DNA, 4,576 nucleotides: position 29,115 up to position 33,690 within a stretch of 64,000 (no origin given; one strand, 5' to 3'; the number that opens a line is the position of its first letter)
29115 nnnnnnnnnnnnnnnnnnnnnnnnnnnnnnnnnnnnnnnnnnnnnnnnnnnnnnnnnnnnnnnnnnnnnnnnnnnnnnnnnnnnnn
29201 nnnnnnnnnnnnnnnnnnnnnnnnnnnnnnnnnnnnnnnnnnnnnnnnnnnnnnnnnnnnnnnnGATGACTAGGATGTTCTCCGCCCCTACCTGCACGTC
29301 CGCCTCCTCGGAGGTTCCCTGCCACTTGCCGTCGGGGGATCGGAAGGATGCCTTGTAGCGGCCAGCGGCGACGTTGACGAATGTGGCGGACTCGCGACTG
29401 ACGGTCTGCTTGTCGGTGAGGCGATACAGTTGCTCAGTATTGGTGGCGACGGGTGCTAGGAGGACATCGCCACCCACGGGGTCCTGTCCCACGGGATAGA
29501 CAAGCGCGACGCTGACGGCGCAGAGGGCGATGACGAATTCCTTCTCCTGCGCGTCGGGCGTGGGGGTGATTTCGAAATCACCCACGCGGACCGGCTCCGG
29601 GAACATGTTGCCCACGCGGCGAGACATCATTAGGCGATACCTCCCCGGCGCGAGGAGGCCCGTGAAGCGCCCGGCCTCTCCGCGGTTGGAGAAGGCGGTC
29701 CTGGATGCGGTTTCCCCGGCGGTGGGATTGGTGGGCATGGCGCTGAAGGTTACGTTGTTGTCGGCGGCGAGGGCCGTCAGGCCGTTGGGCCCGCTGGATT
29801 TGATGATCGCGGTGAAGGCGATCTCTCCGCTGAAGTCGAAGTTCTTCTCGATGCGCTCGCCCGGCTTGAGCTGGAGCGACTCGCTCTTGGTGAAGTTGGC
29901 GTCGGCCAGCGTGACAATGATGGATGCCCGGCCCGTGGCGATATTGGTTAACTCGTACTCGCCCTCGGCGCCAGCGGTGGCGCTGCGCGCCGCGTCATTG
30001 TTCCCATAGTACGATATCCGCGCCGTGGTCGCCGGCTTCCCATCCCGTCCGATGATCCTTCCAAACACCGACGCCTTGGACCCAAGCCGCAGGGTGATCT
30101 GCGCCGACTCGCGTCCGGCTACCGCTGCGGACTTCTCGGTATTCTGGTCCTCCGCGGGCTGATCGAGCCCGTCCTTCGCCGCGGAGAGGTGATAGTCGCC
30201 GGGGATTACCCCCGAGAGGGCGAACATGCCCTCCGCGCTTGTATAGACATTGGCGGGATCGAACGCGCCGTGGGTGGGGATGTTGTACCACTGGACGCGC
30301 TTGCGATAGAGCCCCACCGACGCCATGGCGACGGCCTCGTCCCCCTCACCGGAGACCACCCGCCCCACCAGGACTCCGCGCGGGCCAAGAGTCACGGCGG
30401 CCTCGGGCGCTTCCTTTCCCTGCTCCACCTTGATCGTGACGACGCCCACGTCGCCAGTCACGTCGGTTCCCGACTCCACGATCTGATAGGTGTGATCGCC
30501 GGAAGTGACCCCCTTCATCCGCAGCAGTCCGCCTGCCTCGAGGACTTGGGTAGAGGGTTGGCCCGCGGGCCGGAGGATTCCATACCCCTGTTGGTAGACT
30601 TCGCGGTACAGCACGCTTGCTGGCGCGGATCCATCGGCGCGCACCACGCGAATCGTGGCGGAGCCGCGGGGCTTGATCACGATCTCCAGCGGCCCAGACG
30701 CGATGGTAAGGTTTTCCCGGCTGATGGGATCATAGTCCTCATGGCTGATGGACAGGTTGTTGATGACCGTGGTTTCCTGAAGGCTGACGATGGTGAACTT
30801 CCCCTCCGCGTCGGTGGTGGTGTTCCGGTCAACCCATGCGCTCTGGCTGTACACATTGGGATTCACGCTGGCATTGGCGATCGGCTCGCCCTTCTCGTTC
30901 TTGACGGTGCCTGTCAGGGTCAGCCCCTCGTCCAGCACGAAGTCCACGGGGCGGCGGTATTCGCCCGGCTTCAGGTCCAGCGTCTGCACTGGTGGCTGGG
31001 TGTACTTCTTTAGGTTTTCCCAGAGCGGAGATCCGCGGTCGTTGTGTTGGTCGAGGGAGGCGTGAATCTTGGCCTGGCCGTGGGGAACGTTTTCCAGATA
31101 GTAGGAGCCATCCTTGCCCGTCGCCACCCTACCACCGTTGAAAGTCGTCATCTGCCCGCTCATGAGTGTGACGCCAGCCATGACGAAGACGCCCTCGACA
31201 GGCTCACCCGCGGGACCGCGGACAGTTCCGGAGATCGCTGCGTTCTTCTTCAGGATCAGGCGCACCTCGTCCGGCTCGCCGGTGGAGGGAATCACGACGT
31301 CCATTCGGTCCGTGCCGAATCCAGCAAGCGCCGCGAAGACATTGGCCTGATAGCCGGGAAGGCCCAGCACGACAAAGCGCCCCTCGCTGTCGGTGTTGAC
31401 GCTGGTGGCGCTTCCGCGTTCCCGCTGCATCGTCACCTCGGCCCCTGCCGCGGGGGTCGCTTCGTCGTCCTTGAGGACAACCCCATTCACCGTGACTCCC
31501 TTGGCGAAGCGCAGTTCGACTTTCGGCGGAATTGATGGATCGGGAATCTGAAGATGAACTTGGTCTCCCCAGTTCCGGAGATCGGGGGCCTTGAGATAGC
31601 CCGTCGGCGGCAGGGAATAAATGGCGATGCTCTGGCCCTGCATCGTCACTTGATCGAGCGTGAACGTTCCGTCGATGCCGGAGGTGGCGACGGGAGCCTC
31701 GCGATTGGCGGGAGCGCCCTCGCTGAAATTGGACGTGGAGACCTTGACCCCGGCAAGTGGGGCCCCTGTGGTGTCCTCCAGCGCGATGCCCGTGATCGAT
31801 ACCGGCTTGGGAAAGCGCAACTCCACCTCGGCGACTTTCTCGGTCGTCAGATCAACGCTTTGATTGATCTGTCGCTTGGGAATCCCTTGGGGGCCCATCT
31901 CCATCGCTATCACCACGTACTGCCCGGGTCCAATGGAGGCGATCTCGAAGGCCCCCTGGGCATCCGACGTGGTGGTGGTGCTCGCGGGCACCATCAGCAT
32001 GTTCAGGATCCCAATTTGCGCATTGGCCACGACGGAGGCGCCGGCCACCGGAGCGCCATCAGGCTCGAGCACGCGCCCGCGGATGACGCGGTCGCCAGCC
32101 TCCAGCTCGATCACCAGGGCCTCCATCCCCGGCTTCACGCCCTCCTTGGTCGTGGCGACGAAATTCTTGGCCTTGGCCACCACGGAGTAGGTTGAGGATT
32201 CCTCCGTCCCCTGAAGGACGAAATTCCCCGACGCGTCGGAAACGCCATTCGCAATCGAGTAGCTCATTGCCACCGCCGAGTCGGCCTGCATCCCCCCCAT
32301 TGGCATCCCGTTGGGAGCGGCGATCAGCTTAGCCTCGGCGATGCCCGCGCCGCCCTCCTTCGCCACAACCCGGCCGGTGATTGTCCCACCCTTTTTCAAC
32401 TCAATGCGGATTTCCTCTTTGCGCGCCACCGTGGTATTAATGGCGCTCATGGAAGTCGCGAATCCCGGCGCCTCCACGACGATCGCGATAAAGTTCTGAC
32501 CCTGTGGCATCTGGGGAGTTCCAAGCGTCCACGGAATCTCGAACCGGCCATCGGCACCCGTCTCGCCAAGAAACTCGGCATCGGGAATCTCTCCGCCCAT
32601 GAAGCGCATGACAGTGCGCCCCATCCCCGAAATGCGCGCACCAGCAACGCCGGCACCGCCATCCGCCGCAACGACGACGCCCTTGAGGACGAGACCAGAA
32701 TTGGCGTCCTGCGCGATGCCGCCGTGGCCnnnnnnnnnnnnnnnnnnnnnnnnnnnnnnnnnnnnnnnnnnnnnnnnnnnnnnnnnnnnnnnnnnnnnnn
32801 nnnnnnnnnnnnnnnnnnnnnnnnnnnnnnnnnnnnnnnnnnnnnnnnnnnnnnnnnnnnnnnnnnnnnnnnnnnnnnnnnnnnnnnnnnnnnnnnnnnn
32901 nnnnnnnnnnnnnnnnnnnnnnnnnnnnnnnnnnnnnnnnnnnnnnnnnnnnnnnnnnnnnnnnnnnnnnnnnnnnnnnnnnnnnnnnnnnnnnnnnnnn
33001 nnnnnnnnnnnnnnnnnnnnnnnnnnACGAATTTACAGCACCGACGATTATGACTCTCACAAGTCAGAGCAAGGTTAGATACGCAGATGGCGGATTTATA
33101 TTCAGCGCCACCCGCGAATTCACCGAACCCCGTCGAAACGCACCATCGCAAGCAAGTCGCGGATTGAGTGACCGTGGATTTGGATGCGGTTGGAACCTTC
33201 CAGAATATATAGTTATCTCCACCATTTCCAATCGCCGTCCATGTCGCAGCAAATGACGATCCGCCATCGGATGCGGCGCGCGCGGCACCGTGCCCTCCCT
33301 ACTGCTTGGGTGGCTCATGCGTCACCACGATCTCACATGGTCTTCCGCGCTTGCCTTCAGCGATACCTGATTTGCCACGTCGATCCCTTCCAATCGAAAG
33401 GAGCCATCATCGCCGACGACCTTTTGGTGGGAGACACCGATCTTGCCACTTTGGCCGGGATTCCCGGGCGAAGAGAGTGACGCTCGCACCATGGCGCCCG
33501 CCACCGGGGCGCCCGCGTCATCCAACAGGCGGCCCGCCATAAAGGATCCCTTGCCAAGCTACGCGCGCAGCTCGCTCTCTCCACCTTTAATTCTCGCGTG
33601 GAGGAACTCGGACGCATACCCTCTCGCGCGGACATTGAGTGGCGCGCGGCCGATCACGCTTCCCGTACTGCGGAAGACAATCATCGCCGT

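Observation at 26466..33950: Array of giant CarbopepD_reg-repeat surface-protein genes in three states of preservation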

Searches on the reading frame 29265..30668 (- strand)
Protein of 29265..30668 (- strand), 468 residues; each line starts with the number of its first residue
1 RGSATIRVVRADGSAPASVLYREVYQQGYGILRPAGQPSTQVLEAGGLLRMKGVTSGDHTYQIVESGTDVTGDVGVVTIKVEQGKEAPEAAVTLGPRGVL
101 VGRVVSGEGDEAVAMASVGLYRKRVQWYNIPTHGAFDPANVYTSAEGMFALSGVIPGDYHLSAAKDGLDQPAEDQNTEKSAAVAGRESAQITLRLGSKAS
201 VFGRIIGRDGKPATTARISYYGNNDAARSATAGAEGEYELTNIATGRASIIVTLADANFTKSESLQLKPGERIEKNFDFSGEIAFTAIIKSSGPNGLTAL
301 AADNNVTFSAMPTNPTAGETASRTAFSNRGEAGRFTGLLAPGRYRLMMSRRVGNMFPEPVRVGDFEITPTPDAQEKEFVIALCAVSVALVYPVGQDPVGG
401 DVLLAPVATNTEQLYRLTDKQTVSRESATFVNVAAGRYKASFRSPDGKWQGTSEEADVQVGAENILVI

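Call 32: search_protein_families(library=pfam, proteins=[window:29265-30668:-], max_evalue=10)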
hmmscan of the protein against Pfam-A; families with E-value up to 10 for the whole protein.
window:29265-30668:- (468 aa): 6 families
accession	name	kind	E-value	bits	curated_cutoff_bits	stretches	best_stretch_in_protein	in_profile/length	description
PF13620.12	CarboxypepD_reg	-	5.1e-13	49.6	32.3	2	200-277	1-79/82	Carboxypeptidase regulatory-like domain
PF17210.9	SdrD_B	-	8.6e-06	26.4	29.7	2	221-263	33-74/112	SdrD B-like domain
PF13715.12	CarbopepD_reg_2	-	0.00046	20.6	32.2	1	203-277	3-74/88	CarboxypepD_reg-like domain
PF14686.12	fn3_3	-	0.087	13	24.4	1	141-169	29-57/75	Polysaccharide lyase family 4, domain II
PF17802.7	SpaA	-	0.13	12.9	23.1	1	108-161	11-56/91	Prealbumin-like fold domain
PF00775.27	Dioxygenase_C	-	0.15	12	27.3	1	194-244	25-75/182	Dioxygenase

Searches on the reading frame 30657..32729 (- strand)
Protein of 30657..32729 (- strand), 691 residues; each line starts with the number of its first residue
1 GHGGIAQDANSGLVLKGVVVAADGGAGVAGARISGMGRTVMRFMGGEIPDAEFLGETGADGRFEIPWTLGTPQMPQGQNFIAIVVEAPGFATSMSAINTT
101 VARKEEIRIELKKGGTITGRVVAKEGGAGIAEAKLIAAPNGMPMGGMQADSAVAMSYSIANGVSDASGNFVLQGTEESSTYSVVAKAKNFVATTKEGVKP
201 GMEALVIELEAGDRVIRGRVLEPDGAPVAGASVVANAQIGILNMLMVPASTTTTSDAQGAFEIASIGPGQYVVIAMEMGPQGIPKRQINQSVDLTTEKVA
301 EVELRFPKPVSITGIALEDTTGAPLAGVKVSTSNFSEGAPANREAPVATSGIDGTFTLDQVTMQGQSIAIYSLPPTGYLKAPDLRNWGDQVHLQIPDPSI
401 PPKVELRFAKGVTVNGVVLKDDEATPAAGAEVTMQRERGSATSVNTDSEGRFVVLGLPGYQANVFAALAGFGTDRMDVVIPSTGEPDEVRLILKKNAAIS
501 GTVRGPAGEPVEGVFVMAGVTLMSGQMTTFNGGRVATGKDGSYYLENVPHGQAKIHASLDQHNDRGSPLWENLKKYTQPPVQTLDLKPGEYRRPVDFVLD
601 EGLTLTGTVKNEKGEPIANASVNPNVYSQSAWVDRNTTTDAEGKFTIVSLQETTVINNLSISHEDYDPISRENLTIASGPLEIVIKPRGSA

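Call 64: predict_structure(alignment_id=A3)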
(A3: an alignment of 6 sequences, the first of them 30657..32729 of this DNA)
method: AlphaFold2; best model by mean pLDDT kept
length: 691 residues; sequences in the alignment: 6
mean_pLDDT: 77.3   pTM: 0.49
mean pLDDT of the five models: 77.3, 77.0, 75.9, 75.5, 75.0
residues with pLDDT >= 90: 157; 70-90: 367; 50-70: 81; < 50: 86
segments of 3 or more residues with pLDDT < 50: 1-12, 37-50, 68-78, 142-149, 239-249, 337-343, 384-387, 523-527, 561-566, 629-632
pLDDT, mean of each block of 10 residues (from residue 1): 25 72 85 63 38 80 66 36 82 76 74 90 90 83 44 69 91 83 84 83 85 92 91 72 39 89 86 78 69 86 87 89 91 57 66 89 70 85 59 71 84 92 91 70 84 87 84 86 86 91 92 82 50 74 85 81 53 81 88 92 92 91 68 67 89 82 85 86 83 39
secondary structure, 60 per line:
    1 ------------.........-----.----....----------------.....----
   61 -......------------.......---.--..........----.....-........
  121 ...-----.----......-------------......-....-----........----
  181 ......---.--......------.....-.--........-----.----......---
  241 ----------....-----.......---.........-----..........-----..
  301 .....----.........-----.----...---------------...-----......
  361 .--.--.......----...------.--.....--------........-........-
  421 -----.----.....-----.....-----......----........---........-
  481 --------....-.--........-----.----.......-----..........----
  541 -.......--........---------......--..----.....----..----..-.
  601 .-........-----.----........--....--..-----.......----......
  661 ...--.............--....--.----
elements in order (helices of 4 or more, strands of 3 or more residues): E13-21 E32-35 E52-56 E62-67 E80-86 E93-98 H99-102 E107-111 E113-123 E134-139 E153-158 E160-163 E169-176 E181-186 E193-198 E205-209 E214-221 E232-237 E251-254 E260-266 E270-278 E284-293 E299-305 E310-318 E329-331 E347-349 E355-361 E367-373 E378-380 E390-394 E403-410 E412-419 E431-435 E441-445 E451-456 E461-468 E472-479 E489-492 E497-504 E515-521 E527-536 E542-548 E551-558 H568-573 E582-586 E603-610 E621-628 E631-634 E644-650 E655-663 E666-675 E681-684

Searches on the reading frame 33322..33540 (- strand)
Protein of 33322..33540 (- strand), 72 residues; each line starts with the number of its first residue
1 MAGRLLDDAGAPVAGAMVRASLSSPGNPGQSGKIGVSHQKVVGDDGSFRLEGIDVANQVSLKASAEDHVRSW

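Call 5: search_protein_families(library=pfam, proteins=[window:33322-33540:-], max_evalue=0.1)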
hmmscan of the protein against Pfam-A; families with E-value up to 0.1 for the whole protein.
window:33322-33540:- (72 aa): 1 family
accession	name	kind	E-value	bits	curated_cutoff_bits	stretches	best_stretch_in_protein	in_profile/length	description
PF13620.12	CarboxypepD_reg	-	1.4e-05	25.8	32.3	1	2-66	3-57/82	Carboxypeptidase regulatory-like domain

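Call 6: search_protein_families(library=ncbifam, proteins=[window:33322-33540:-], max_evalue=0.1)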
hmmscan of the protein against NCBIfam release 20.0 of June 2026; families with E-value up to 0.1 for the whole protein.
window:33322-33540:- (72 aa): 0 families
